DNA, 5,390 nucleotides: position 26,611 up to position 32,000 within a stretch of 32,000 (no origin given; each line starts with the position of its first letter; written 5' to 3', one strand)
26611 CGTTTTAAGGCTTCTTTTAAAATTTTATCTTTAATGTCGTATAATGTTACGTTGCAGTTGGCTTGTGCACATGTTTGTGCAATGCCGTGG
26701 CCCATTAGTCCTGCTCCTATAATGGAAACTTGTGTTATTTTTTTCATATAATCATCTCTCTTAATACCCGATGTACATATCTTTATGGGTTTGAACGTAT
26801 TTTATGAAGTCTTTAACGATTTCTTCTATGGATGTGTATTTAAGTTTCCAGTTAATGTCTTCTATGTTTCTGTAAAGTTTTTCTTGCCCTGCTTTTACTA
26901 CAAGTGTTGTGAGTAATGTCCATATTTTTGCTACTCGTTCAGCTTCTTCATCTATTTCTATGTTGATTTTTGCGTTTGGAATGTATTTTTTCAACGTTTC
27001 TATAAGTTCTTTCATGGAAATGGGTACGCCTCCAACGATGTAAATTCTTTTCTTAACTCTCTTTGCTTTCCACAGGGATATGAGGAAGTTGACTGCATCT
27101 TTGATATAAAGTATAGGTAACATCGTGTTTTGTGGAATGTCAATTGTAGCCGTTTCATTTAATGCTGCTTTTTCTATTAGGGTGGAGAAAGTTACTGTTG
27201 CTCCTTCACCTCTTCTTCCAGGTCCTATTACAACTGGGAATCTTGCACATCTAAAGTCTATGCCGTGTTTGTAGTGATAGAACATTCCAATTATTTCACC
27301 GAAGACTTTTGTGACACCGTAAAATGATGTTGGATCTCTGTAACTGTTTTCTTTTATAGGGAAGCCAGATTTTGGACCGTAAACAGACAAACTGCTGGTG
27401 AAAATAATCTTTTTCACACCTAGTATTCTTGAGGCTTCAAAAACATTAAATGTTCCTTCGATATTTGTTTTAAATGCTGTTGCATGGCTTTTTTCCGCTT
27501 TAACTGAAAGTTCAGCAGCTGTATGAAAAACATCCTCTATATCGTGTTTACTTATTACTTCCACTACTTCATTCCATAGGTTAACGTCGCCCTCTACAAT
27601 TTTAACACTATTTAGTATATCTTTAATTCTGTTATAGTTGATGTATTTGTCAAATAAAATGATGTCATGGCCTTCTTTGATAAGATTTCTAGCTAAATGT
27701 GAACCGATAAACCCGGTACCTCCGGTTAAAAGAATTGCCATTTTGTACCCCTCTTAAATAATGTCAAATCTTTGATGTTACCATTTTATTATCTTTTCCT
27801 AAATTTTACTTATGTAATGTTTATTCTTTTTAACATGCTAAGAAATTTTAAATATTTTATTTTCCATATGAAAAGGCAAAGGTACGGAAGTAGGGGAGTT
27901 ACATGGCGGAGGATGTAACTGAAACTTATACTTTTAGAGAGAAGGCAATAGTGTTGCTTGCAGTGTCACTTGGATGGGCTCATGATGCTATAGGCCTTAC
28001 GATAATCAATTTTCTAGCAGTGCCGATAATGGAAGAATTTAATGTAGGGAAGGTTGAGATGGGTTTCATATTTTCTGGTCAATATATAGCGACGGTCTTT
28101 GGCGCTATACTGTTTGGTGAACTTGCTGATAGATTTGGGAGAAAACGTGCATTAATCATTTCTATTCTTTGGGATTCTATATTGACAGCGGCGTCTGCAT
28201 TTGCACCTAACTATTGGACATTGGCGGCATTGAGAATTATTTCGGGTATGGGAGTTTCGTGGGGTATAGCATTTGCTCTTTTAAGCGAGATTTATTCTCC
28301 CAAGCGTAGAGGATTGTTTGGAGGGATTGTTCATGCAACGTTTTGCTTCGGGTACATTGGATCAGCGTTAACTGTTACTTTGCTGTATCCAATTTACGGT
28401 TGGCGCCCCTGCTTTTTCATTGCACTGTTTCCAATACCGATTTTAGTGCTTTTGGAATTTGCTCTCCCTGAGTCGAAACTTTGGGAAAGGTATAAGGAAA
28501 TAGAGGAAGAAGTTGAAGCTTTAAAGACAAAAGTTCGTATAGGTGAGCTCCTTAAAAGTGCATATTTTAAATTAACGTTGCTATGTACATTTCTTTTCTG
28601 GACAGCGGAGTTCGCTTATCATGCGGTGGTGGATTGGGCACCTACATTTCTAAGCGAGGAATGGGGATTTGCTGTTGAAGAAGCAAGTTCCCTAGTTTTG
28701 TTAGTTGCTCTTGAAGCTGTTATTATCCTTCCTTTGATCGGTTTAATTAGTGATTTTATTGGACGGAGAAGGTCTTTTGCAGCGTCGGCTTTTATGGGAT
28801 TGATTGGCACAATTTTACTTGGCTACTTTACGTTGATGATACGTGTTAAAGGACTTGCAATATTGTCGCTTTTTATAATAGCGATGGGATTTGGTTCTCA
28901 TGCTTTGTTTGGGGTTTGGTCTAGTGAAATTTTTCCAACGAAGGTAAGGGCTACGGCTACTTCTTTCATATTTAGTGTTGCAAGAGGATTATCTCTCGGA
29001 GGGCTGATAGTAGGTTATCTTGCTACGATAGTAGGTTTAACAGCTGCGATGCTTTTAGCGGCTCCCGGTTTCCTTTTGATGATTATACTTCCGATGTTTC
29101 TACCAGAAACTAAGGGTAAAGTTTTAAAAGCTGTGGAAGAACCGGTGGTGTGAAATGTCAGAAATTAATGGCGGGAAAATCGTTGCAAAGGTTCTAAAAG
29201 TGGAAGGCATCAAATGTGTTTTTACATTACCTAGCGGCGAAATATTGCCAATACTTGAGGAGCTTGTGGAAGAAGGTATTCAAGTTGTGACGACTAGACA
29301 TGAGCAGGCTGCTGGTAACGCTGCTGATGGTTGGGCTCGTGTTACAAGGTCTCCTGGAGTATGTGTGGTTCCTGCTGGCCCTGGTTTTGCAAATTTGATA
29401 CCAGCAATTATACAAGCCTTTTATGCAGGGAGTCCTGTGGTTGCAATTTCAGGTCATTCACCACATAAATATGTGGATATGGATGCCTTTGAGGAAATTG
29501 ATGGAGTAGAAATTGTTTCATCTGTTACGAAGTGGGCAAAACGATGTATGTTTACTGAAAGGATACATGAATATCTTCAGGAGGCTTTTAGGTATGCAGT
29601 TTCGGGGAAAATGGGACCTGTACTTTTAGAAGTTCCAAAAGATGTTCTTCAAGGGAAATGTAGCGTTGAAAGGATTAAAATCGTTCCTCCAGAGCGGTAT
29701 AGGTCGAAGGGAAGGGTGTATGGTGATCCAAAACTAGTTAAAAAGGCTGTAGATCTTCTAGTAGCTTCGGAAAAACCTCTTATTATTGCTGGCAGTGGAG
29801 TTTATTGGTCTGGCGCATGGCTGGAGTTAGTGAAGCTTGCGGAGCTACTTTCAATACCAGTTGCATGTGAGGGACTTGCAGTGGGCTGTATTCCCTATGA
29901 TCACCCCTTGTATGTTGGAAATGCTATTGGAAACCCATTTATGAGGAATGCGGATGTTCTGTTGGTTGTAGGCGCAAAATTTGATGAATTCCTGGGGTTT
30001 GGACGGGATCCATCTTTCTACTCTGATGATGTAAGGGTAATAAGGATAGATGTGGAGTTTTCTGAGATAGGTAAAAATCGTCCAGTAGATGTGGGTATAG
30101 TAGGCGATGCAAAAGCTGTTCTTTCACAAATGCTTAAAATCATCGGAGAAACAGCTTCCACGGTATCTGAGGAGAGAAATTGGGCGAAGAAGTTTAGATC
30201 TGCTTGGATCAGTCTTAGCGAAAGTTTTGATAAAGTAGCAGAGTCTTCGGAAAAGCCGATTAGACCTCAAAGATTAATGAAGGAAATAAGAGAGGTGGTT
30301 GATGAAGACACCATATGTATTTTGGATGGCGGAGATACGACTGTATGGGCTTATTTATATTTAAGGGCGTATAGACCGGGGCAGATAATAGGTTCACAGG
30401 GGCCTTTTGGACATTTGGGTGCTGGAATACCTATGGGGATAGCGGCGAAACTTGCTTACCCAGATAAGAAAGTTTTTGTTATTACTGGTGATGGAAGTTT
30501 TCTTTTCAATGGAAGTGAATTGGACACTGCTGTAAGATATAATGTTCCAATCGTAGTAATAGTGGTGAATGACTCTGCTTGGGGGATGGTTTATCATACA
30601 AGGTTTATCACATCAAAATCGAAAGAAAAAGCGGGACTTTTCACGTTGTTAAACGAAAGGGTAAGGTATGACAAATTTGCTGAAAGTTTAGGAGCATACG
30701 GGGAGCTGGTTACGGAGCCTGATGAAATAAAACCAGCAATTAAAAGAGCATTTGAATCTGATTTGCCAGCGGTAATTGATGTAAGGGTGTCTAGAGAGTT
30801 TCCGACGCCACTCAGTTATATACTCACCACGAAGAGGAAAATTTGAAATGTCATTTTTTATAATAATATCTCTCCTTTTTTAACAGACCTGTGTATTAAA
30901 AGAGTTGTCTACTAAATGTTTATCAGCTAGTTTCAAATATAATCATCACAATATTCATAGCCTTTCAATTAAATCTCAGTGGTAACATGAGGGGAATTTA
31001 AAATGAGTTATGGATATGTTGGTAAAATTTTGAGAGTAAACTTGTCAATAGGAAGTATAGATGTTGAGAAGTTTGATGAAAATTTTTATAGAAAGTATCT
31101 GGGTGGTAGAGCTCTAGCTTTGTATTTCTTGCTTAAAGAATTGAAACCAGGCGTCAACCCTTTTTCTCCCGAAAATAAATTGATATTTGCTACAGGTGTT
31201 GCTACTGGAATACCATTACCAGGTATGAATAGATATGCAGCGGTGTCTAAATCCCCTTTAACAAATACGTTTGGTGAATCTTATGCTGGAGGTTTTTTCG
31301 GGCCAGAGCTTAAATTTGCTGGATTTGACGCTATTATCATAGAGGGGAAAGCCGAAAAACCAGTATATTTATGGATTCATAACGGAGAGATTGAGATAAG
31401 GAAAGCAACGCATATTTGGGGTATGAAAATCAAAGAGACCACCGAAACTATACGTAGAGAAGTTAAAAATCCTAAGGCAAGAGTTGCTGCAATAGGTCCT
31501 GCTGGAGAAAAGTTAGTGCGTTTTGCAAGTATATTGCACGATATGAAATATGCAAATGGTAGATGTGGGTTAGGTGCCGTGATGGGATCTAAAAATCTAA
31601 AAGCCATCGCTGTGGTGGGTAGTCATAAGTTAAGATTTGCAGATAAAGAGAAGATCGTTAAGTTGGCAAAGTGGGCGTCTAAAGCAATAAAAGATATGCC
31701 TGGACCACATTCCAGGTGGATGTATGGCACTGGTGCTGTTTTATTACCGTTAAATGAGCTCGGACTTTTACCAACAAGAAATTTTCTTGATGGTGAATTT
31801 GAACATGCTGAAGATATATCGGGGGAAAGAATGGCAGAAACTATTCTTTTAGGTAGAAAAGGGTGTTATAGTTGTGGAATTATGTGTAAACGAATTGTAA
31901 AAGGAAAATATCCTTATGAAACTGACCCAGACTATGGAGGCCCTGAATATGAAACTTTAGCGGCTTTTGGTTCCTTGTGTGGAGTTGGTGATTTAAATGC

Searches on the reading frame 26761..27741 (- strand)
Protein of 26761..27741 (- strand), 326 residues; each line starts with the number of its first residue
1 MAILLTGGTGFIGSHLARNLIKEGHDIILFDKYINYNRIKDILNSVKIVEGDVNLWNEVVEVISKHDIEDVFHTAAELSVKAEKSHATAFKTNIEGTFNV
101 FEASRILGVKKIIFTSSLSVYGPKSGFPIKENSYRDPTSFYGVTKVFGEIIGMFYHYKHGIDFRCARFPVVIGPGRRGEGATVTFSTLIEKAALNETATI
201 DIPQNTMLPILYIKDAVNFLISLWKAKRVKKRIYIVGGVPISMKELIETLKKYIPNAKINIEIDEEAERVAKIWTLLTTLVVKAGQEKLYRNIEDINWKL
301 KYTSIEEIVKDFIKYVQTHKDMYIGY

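Call 73: search_protein_families(library=pfam, proteins=[window:26761-27741:-], max_evalue=0.0001)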
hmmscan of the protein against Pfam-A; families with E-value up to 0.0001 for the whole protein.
window:26761-27741:- (326 aa): 7 families
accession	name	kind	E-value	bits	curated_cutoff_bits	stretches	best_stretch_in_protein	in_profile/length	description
PF01370.27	Epimerase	-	1.2e-39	136.6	20.9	1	3-237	1-240/240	NAD dependent epimerase/dehydratase family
PF16363.11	GDP_Man_Dehyd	-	1e-32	114.3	27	1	4-293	1-310/332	GDP-mannose 4,6 dehydratase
PF01073.25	3Beta_HSD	-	8.8e-20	71.3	22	1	5-130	2-130/280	3-beta hydroxysteroid dehydrogenase/isomerase family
PF02719.21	Polysacc_synt_2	-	5.6e-17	62.3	20.2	1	3-257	1-250/293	Polysaccharide biosynthesis protein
PF04321.23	RmlD_sub_bind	-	6e-14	52.2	27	1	1-151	1-135/287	RmlD substrate binding domain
PF07993.18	NAD_binding_4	-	2.8e-12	46.8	20.1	1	5-185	1-221/258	Male sterility protein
PF13460.12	NAD_binding_10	-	1.5e-10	41.7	27.2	1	7-126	1-107/184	NAD(P)H-binding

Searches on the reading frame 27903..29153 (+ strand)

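Call 73: search_protein_families(library=pfam, proteins=[window:27903-29153:+], max_evalue=0.0001)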
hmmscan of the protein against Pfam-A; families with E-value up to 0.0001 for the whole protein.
window:27903-29153:+ (416 aa): 2 families
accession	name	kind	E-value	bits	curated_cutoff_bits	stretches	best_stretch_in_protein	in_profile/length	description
PF07690.21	MFS_1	-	2.7e-48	165.1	33.4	2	29-358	9-337/347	Major Facilitator Superfamily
PF00083.30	Sugar_tr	-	2.5e-28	99.6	22.3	1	50-413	45-450/452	Sugar (and other) transporter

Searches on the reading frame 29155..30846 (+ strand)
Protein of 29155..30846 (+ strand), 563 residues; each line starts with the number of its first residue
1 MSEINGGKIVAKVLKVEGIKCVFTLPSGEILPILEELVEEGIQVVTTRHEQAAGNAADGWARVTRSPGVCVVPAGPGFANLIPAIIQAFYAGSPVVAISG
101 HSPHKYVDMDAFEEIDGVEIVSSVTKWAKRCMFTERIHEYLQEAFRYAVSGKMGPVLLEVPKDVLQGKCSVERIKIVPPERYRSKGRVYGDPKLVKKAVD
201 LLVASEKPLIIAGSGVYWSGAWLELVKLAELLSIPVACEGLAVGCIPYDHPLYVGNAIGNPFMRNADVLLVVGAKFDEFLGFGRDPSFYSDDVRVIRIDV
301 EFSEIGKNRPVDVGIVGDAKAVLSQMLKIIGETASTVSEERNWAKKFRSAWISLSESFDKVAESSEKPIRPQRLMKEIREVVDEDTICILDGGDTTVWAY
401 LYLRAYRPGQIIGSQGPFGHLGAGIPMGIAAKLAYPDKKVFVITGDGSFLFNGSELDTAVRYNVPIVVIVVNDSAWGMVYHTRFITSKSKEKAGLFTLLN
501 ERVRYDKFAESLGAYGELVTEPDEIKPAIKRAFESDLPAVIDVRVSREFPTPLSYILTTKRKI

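Call 73: search_protein_families(library=pfam, proteins=[window:29155-30846:+], max_evalue=0.0001)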
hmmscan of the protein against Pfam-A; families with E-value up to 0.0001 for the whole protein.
window:29155-30846:+ (563 aa): 3 families
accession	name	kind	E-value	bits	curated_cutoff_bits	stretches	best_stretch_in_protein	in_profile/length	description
PF02775.26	TPP_enzyme_C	-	9e-40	136.4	21.9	1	391-543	1-151/151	Thiamine pyrophosphate enzyme, C-terminal TPP binding domain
PF02776.23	TPP_enzyme_N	-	1.7e-37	128.3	26.8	1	5-119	2-118/119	Thiamine pyrophosphate enzyme, N-terminal TPP binding domain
PF00205.28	TPP_enzyme_M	-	7e-36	123.4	30.4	1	195-325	1-136/137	Thiamine pyrophosphate enzyme, central domain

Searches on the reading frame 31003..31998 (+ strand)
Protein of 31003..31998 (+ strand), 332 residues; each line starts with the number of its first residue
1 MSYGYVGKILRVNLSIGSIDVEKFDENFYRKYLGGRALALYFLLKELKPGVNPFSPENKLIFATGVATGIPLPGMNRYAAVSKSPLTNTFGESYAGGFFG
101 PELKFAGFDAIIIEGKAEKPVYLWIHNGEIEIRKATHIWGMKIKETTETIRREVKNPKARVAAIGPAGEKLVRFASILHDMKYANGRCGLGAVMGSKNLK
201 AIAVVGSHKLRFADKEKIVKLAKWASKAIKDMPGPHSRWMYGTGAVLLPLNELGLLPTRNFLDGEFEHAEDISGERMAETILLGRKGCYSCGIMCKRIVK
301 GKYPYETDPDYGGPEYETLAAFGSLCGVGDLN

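Call 73: search_protein_families(library=pfam, proteins=[window:31003-31998:+], max_evalue=0.0001)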
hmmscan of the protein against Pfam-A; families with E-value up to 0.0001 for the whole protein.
window:31003-31998:+ (332 aa): 2 families
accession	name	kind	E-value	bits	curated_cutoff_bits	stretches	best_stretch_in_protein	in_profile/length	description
PF02730.20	AFOR_N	-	2.9e-83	278.9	29.8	1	7-206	1-198/199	Aldehyde ferredoxin oxidoreductase, N-terminal domain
PF01314.23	AFOR_C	-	9.3e-27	94.6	27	1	221-332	2-113/385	Aldehyde ferredoxin oxidoreductase, domains 2 & 3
